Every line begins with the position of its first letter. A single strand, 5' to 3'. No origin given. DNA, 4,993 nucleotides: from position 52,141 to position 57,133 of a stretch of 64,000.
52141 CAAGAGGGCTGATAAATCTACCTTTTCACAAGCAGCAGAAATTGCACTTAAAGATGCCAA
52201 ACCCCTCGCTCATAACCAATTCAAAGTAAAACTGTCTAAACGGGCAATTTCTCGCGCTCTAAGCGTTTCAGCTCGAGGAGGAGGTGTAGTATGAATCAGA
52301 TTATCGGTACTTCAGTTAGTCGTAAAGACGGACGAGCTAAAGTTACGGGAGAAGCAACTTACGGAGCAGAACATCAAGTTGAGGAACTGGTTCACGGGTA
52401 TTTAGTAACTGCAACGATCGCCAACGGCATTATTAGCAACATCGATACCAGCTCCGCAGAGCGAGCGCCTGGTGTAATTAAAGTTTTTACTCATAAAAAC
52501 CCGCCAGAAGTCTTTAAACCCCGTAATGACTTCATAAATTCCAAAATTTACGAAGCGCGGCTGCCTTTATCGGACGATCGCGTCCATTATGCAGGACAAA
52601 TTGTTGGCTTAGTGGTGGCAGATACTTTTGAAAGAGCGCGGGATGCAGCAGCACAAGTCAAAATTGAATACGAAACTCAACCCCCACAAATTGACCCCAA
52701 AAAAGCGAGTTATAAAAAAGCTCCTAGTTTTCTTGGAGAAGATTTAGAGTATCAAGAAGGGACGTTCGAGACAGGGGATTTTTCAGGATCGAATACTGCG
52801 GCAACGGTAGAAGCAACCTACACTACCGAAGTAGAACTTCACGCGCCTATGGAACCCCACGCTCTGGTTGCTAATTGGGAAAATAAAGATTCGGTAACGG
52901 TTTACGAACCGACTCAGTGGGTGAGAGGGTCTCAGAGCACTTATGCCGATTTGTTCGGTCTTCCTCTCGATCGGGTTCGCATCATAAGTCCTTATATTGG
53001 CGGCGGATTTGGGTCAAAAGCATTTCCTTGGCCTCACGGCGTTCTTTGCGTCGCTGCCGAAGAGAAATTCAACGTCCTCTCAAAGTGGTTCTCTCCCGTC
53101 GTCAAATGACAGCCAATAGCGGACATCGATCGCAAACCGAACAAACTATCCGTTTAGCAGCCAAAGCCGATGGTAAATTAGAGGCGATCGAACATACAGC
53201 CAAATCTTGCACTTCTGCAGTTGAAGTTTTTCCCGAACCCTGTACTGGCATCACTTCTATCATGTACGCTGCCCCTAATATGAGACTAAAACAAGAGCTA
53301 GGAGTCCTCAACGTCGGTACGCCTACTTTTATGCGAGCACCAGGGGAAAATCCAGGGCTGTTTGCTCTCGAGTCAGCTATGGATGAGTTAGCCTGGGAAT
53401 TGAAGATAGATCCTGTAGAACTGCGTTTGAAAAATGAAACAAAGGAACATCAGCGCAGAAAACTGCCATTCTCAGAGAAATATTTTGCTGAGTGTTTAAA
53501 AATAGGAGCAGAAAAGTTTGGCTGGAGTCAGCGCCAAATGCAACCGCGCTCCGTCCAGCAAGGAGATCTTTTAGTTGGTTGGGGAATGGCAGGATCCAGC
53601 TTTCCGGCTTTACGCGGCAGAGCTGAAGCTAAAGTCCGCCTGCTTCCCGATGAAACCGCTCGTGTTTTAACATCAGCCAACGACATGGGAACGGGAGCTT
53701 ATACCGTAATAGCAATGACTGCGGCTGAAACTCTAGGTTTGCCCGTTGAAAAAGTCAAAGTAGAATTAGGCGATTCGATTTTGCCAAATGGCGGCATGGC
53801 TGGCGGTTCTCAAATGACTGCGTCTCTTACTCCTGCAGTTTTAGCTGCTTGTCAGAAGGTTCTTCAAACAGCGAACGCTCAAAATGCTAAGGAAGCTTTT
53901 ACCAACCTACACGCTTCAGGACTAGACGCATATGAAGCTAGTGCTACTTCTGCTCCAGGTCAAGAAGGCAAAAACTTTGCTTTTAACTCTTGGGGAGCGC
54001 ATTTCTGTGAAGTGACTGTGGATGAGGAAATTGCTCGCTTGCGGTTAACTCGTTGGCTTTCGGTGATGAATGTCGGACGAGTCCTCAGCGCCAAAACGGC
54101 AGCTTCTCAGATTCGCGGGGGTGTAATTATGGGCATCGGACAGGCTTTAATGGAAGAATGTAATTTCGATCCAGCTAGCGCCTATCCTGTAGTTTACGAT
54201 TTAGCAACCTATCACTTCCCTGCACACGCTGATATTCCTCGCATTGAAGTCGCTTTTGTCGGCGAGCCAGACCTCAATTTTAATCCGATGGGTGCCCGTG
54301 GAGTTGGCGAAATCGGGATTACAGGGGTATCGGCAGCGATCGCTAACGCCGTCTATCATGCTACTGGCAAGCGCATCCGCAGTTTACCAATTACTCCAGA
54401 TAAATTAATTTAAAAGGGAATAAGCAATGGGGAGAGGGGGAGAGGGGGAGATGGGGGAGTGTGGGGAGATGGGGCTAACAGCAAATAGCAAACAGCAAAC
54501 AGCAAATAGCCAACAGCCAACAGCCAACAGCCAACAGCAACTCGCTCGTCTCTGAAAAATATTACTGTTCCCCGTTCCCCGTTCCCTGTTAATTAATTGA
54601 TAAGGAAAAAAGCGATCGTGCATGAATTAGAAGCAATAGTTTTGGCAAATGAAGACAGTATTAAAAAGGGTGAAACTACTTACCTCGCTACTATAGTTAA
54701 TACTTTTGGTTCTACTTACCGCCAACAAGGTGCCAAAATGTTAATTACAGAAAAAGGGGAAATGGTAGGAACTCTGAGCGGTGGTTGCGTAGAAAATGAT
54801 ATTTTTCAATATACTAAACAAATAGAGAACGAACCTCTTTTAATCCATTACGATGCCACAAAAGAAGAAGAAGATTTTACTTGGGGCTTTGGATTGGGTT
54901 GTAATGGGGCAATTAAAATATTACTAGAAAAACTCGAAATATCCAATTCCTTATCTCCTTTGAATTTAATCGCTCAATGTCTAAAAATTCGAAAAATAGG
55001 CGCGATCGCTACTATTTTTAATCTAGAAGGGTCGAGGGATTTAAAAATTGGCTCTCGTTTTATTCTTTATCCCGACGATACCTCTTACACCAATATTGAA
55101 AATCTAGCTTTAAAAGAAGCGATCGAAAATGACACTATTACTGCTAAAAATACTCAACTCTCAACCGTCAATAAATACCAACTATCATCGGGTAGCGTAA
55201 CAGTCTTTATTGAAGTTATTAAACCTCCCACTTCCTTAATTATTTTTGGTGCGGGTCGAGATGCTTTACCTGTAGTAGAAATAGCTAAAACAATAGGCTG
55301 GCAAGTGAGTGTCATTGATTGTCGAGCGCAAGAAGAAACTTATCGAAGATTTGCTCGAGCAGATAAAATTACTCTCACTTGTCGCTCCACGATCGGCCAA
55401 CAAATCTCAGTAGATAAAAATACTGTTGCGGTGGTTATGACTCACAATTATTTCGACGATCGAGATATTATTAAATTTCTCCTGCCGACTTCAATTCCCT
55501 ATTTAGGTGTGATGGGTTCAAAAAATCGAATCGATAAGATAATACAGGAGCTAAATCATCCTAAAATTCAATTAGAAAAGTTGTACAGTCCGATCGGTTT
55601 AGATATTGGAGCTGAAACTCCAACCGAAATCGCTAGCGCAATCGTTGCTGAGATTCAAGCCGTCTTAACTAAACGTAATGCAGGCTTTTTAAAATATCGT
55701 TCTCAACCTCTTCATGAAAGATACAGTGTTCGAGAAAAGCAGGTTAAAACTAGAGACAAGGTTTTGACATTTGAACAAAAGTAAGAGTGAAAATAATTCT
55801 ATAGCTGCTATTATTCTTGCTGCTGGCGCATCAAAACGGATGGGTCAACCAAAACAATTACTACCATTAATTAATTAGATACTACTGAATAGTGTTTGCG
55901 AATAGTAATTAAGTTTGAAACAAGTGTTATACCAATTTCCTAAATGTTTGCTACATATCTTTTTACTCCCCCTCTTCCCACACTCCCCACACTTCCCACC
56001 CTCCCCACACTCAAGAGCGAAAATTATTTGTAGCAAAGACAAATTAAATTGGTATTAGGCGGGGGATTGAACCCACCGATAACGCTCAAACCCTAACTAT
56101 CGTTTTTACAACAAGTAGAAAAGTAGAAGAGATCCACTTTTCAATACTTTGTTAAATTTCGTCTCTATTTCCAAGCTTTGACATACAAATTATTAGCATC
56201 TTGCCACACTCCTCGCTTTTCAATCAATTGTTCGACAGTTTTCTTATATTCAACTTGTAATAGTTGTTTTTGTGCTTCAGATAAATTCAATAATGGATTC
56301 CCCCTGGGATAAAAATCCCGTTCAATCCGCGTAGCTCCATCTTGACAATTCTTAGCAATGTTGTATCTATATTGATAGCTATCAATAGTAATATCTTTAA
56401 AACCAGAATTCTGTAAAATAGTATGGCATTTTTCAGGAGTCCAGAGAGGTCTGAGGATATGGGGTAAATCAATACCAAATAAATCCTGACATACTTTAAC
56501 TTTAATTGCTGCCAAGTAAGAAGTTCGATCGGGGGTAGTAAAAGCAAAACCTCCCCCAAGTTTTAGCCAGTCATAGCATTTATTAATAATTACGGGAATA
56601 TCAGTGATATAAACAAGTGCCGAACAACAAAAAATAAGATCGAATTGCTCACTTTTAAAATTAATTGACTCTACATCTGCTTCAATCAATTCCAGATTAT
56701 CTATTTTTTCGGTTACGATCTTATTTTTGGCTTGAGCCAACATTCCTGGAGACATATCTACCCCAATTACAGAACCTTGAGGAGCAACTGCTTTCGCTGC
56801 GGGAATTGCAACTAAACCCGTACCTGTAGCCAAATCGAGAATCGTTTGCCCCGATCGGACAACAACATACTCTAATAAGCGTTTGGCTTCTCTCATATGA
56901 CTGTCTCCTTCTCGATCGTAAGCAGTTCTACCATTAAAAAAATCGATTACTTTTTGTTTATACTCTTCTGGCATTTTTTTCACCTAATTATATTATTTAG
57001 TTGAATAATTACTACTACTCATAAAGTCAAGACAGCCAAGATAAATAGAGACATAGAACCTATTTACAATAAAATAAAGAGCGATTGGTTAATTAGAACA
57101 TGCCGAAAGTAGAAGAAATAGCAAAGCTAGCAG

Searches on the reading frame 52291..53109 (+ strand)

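Call 39: search_protein_families(library=pfam, proteins=[window:52291-53109:+], max_evalue=0.01)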
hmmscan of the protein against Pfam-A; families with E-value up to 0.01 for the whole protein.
window:52291-53109:+ (272 aa): 2 families
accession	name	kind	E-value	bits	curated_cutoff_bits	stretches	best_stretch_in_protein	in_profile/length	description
PF01315.27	Ald_Xan_dh_C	-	1.2e-25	90.4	31.3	1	19-131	1-110/110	Aldehyde oxidase and xanthine dehydrogenase, a/b hammerhead domain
PF02738.23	MoCoBD_1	-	2.6e-24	86.1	27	1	158-266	12-123/244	Molybdopterin cofactor-binding domain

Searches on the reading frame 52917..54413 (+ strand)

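Call 39: search_protein_families(library=pfam, proteins=[window:52917-54413:+], max_evalue=0.01)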
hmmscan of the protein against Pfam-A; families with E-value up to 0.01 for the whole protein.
window:52917-54413:+ (498 aa): 2 families
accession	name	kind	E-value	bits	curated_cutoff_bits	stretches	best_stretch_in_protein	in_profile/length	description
PF20256.3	MoCoBD_2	-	4e-49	168.1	27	1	198-441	3-283/283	Molybdopterin cofactor-binding domain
PF02738.23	MoCoBD_1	-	1.7e-26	93.2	27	1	49-173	115-243/244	Molybdopterin cofactor-binding domain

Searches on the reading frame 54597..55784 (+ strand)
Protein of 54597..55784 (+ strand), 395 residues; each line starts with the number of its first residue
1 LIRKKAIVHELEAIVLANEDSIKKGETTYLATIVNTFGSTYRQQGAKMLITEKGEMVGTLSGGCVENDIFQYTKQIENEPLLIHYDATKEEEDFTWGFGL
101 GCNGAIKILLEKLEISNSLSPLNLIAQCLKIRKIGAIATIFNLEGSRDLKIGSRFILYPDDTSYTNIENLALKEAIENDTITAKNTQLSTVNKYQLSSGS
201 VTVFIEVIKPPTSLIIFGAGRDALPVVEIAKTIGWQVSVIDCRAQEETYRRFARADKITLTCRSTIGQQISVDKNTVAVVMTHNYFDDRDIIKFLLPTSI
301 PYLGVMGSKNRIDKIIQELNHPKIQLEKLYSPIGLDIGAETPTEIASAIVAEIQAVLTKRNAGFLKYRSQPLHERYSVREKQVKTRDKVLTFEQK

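Call 98: search_protein_families(library=pfam, proteins=[window:54597-55784:+], max_evalue=0.001)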
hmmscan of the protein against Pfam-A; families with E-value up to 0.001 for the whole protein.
window:54597-55784:+ (395 aa): 2 families
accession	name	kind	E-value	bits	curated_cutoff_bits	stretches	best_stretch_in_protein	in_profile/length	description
PF13478.12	XdhC_C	-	7.3e-34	117.4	29.7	1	214-353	1-125/125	XdhC Rossmann domain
PF02625.21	XdhC_CoxI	-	7.8e-23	80.6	24.3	1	22-86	2-68/68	XdhC and CoxI family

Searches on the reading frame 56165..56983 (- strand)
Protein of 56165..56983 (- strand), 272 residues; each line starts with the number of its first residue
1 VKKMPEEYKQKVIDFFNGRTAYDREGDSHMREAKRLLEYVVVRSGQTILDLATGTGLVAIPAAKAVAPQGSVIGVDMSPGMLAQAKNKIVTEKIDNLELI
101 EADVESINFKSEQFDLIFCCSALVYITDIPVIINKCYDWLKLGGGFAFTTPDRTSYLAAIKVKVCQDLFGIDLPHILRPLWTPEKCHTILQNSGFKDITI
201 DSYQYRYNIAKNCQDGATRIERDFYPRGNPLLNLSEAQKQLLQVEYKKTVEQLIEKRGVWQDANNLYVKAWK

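Call 98: search_protein_families(library=pfam, proteins=[window:56165-56983:-], max_evalue=0.001)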
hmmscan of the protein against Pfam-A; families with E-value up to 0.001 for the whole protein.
window:56165-56983:- (272 aa): 11 families
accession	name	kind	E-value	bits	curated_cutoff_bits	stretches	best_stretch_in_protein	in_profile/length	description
PF13649.12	Methyltransf_25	-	1.9e-21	76.9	27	1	48-144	1-97/97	Methyltransferase domain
PF13847.12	Methyltransf_31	-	2.7e-21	76.2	27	1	44-169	3-127/145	Methyltransferase domain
PF08241.18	Methyltransf_11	-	1.6e-18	67.5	21.2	1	49-148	1-95/95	Methyltransferase domain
PF01209.24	Ubie_methyltran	-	2e-16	60.5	20.1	1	36-147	39-150/233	ubiE/COQ5 methyltransferase family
PF08242.18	Methyltransf_12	-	9.4e-16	58.8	30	1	49-145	1-97/98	Methyltransferase domain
PF13489.12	Methyltransf_23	-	7.1e-12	45.8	27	1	33-198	9-162/164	Methyltransferase domain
PF01135.25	PCMT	-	2.8e-09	37.5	20.3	1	35-122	64-151/210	Protein-L-isoaspartate(D-aspartate) O-methyltransferase (PCMT)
PF05175.20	MTS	-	3.9e-06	27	23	1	35-119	22-104/170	Methyltransferase small domain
PF06325.19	PrmA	-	1.9e-05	24.8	22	1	41-120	158-233/296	Ribosomal protein L11 methyltransferase (PrmA)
PF02390.23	Methyltransf_4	-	0.00036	20.5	24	0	47-106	4-63/173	Putative methyltransferase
PF02475.24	TRM5-TYW2_MTfase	-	0.00049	20.5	28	1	40-116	32-107/164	TRM5/TYW2 methyltransferase domain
